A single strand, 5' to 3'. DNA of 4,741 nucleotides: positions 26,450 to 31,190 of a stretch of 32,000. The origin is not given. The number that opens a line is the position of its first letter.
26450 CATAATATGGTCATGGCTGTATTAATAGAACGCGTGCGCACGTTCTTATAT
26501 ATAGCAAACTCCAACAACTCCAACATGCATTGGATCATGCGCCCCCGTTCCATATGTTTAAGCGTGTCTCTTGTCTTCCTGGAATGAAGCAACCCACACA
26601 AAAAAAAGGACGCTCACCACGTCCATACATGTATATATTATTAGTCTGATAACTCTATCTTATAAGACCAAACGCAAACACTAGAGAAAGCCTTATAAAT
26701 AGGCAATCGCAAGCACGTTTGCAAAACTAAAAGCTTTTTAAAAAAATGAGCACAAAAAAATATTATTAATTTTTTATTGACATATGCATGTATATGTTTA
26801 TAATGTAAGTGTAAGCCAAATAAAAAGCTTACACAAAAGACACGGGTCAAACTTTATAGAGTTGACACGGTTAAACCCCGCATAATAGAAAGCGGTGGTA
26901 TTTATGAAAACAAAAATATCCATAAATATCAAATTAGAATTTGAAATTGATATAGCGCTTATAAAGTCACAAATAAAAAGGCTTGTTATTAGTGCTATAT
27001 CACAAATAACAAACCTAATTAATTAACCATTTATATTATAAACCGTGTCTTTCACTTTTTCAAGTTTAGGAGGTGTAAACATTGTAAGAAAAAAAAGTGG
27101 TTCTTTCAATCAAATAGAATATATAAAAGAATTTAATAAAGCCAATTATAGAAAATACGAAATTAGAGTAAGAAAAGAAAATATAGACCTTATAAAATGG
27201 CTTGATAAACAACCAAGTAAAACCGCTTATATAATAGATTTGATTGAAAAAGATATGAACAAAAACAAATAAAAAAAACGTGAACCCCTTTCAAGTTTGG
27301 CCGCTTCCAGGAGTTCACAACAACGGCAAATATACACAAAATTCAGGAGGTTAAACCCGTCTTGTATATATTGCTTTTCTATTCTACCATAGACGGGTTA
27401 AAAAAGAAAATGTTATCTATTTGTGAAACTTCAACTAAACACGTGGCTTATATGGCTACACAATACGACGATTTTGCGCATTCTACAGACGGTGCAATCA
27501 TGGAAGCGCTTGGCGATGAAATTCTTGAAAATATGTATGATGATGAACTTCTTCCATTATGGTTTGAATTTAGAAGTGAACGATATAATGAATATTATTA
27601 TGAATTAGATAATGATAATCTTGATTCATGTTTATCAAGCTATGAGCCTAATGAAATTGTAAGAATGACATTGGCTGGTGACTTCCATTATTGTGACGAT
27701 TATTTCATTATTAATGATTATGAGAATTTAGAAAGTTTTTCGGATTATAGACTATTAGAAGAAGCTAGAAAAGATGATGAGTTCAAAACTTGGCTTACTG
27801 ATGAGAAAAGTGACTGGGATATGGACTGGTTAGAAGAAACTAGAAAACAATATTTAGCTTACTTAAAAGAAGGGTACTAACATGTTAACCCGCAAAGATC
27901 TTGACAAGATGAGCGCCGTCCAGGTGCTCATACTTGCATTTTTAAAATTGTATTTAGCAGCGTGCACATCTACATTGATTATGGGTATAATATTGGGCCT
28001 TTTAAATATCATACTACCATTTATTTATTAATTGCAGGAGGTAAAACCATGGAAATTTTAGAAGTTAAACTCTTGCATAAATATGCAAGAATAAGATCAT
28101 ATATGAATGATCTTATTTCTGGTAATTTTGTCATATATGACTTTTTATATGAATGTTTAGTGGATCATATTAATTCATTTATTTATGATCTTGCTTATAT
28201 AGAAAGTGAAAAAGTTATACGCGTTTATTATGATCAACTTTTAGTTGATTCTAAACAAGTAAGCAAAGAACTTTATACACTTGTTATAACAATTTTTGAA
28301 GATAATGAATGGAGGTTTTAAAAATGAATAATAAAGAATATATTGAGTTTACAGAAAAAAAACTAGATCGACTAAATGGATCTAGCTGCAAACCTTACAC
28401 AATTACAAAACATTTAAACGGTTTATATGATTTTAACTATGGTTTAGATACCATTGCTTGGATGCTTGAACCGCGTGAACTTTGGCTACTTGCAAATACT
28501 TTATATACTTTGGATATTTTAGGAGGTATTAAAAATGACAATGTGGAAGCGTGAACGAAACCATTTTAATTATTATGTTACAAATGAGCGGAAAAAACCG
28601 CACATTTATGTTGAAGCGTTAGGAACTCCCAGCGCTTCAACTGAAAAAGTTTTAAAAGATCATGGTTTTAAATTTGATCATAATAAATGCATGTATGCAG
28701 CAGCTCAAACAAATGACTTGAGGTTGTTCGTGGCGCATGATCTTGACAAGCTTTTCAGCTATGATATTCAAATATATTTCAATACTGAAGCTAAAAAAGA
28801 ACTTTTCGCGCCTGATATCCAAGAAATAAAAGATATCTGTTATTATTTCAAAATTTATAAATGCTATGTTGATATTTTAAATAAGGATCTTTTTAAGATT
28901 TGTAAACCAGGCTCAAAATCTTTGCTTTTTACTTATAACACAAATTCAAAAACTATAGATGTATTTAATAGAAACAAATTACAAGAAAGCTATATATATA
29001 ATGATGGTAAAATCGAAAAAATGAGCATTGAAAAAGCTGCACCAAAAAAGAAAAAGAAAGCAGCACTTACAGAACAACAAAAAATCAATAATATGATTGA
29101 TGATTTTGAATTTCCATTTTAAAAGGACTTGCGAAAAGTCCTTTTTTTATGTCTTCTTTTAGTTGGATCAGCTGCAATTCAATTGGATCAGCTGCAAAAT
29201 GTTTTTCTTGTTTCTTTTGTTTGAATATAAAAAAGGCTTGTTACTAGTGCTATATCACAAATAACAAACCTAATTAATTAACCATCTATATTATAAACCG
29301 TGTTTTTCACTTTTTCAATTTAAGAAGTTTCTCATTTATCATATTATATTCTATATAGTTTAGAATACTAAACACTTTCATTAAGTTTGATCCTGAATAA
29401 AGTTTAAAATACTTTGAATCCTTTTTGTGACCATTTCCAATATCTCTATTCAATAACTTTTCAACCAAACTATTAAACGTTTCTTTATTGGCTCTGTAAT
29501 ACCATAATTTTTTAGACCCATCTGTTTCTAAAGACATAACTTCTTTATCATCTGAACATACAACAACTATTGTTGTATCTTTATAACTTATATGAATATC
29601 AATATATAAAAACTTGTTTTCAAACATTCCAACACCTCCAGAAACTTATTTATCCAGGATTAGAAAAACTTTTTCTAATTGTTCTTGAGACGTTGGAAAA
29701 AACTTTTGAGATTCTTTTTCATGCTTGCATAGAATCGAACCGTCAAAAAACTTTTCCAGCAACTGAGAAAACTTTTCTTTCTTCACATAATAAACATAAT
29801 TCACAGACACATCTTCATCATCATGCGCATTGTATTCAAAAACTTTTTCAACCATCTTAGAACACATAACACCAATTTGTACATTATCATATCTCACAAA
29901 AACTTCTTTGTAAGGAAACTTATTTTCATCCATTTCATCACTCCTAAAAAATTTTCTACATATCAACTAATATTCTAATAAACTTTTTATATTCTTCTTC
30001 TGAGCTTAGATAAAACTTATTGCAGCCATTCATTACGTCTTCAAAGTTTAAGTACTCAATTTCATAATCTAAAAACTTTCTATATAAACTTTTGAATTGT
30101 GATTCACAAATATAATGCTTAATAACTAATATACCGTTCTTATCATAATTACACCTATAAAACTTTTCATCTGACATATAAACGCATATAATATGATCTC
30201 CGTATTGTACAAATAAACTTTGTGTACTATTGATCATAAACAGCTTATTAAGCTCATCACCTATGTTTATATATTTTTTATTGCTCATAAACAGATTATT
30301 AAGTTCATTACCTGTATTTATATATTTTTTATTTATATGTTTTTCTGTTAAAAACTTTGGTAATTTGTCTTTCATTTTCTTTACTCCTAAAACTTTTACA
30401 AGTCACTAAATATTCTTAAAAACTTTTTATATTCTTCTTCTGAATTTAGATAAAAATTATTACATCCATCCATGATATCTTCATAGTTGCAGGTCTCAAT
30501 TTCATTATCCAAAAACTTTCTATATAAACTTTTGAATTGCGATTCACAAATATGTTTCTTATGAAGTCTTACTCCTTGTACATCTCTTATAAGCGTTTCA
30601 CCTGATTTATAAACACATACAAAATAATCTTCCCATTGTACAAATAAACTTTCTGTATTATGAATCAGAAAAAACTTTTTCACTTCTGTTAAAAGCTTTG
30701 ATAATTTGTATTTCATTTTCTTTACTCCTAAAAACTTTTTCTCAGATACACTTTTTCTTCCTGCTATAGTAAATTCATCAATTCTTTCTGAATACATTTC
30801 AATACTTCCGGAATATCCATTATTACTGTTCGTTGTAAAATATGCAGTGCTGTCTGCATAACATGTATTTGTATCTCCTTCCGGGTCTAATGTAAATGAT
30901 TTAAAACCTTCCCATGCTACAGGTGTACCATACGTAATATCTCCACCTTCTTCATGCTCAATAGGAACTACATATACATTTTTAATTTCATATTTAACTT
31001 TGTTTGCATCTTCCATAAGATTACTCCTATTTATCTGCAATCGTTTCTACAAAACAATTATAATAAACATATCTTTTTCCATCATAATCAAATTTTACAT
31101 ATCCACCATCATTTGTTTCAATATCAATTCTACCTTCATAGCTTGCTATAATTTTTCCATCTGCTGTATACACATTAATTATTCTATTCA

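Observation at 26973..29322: Two direct copies of the small-RNA module bracket a 2.2-kb opposite-strand cassette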

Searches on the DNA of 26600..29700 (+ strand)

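Call 6: search_dna_similar(query=window:26600-29700:+, collection=phages, mode=near, max_rows=30)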
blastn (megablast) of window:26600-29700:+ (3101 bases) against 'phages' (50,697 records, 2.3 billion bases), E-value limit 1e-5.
No match.

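Call 35: search_rna_families(source=window, start=26700, end=29450, threshold=evalue, max_evalue=10)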
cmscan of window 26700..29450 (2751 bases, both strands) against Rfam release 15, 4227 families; matches with E-value up to 10: 6.
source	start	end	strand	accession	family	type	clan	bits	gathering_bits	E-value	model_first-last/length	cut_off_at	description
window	29087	29150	+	RF02064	STnc370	Gene; sRNA;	-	27.3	54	0.87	1-71/71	no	Enterobacterial sRNA STnc370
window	27597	27632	+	RF00574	SNORD69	Gene; snRNA; snoRNA; CD-box;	-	21.3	37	1.4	1-77/77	no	Small nucleolar RNA SNORD69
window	28395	28457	+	RF01504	Afu_254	Gene; sRNA;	-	21.1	60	2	1-158/158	no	A. fumigatus sRNA Afu_254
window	26777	26814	+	RF00791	mir-357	Gene; miRNA;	-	20.2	49.4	0.83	18-55/72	no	mir-357 microRNA precursor family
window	28920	28973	-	RF02733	ToxT_thermometer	Cis-reg; thermoregulator;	-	19.5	81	8.3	1-71/71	no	ToxT 5' UTR thermometer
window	27509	27564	+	RF01121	sR38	Gene; snRNA; snoRNA; CD-box;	-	15.5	50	1.7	1-59/59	no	Small nucleolar RNA sR38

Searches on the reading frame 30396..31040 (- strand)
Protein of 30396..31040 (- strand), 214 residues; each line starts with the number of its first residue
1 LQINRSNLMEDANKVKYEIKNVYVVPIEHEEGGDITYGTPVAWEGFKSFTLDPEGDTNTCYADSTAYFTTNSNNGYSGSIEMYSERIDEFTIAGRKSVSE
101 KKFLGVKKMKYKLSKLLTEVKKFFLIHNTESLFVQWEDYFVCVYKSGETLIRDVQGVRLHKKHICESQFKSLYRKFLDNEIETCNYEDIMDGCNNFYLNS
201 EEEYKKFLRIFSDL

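Call 10: search_protein_families(library=pfam, proteins=[window:30396-31040:-], max_evalue=0.1)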
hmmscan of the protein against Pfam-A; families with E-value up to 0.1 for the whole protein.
window:30396-31040:- (214 aa): 0 families

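Call 11: search_protein_families(library=phrogs, proteins=[window:30396-31040:-], max_evalue=0.01)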
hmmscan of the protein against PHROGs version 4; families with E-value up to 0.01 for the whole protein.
window:30396-31040:- (214 aa): 2 families
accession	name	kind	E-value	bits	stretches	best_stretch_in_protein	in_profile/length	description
phrog_88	-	tail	1.2e-14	55.4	1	7-83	15-90/291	major tail protein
phrog_2645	-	tail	1.9e-05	25.1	1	36-85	31-81/270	major tail protein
